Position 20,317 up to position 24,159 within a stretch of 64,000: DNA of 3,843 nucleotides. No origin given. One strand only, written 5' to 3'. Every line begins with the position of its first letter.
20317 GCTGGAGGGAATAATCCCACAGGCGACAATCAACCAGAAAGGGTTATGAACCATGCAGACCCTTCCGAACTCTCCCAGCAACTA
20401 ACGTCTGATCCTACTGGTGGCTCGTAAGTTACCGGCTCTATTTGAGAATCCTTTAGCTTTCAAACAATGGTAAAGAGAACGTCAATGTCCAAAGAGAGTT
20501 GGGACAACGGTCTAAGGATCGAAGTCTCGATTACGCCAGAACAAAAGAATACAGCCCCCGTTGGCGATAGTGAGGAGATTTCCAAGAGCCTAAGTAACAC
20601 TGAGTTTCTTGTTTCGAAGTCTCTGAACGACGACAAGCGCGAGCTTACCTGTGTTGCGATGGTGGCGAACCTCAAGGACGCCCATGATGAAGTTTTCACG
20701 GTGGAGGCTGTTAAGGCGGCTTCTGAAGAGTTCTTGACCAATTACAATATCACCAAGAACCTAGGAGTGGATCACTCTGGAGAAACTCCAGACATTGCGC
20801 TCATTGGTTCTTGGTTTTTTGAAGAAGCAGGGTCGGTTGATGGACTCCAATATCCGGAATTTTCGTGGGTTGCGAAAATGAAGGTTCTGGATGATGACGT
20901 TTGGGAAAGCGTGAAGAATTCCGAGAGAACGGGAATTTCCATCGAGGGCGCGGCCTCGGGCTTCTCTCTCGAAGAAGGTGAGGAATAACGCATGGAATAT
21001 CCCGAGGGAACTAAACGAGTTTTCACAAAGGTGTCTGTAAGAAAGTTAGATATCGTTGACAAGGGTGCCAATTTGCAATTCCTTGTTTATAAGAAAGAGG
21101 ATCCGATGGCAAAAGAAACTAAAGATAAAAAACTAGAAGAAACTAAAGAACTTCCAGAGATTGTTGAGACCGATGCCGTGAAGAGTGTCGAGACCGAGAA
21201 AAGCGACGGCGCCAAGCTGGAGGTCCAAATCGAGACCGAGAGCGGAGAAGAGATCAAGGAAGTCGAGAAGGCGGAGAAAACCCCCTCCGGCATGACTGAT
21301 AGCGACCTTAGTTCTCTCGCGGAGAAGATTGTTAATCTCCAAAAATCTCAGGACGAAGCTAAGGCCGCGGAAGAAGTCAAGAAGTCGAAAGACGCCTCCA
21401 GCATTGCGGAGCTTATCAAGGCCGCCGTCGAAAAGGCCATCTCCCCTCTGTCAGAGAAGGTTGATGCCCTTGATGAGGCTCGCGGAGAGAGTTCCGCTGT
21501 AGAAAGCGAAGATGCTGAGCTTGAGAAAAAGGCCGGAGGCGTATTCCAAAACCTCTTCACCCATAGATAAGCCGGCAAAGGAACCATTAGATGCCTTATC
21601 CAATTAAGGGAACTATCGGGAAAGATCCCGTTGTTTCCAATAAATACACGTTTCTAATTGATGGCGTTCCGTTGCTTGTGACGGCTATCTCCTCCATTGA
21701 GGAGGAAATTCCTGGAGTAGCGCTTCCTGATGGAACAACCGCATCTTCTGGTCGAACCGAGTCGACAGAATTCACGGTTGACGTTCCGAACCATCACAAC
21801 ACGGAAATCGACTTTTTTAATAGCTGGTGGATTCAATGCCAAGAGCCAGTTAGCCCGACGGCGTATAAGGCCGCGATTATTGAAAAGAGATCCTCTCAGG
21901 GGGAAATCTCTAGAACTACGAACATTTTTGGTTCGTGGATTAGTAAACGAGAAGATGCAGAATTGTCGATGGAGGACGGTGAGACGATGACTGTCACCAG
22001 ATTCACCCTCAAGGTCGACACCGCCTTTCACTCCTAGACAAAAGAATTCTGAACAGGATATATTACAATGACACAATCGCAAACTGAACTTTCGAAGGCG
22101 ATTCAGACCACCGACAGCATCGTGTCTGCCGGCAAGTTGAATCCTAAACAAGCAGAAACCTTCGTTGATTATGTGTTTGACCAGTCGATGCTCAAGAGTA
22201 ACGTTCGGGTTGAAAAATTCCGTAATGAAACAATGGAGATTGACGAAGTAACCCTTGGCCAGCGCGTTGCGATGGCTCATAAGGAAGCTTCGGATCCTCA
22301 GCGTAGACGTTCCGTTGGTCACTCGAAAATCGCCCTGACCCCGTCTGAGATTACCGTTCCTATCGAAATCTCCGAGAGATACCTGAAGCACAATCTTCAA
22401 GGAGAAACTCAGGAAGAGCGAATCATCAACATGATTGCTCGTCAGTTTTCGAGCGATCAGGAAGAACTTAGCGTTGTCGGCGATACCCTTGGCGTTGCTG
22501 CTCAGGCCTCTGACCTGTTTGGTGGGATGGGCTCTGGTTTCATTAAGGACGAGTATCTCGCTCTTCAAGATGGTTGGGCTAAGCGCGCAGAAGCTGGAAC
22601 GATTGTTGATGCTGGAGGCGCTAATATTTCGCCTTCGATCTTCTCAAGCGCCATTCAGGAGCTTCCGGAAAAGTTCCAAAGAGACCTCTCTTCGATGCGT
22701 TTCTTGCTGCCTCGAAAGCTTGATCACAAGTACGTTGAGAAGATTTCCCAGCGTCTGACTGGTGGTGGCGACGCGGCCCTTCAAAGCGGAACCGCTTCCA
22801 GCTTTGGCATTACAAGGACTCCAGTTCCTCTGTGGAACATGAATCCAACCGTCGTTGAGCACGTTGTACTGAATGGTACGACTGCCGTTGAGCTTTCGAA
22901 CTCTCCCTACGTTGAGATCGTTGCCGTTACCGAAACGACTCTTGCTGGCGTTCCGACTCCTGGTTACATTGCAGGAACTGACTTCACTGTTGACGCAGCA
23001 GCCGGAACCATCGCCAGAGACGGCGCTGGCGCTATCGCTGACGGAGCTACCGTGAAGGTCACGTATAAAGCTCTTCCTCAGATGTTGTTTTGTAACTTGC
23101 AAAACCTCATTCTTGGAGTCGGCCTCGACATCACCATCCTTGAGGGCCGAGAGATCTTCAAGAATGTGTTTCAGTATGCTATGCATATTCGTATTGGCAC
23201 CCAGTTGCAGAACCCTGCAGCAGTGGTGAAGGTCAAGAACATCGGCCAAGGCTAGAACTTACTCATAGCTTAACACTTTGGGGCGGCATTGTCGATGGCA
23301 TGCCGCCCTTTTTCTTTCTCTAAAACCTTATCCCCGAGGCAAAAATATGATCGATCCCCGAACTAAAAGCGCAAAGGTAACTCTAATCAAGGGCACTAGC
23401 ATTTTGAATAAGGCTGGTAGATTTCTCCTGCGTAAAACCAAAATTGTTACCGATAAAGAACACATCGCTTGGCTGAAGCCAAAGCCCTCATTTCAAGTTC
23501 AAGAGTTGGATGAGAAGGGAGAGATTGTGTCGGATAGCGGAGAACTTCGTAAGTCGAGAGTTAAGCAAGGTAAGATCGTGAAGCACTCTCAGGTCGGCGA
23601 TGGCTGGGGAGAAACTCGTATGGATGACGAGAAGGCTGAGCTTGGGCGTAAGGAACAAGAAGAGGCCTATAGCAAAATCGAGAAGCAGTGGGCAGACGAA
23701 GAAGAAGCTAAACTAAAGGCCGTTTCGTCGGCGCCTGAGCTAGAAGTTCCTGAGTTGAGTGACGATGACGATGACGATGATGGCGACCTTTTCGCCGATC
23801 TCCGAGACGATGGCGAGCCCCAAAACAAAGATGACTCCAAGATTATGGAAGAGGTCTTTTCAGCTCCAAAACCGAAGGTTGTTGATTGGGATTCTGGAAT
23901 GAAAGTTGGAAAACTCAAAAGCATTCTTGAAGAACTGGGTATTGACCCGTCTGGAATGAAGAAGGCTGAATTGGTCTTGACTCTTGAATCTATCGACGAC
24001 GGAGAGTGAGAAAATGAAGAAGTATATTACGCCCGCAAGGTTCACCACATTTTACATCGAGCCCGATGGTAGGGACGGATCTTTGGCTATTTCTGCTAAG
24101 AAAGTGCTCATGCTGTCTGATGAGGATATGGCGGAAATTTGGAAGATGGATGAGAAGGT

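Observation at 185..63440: Strand-skewed, roughly 20-fold over-represented octamer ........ (complement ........, Chi-like)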

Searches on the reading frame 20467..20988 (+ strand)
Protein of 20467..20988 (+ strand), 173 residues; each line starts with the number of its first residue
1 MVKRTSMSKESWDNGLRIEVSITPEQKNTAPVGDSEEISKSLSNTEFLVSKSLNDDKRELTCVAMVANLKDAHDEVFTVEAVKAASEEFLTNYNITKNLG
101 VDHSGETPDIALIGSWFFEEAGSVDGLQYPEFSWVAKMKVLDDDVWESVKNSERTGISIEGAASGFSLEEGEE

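Call 77: search_protein_families(library=pfam, proteins=[window:20467-20988:+], max_evalue=0.001)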
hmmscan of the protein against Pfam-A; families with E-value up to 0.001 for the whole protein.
window:20467-20988:+ (173 aa): 1 family
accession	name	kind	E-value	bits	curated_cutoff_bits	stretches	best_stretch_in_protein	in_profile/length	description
PF14550.11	Peptidase_S78_2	-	1.3e-18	67.6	24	1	49-164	5-123/126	Putative phage serine protease XkdF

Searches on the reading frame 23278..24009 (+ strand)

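Call 77: search_protein_families(library=pfam, proteins=[window:23278-24009:+], max_evalue=0.001)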
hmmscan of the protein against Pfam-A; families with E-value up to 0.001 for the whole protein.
window:23278-24009:+ (243 aa): 2 families
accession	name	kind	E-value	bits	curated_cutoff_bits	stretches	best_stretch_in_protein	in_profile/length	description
PF02037.33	SAP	-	6.5e-05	22.9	23.9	1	206-237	3-33/37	SAP domain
PF12949.13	HeH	-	0.00092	19.3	28.9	0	208-233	4-30/35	HeH/LEM domain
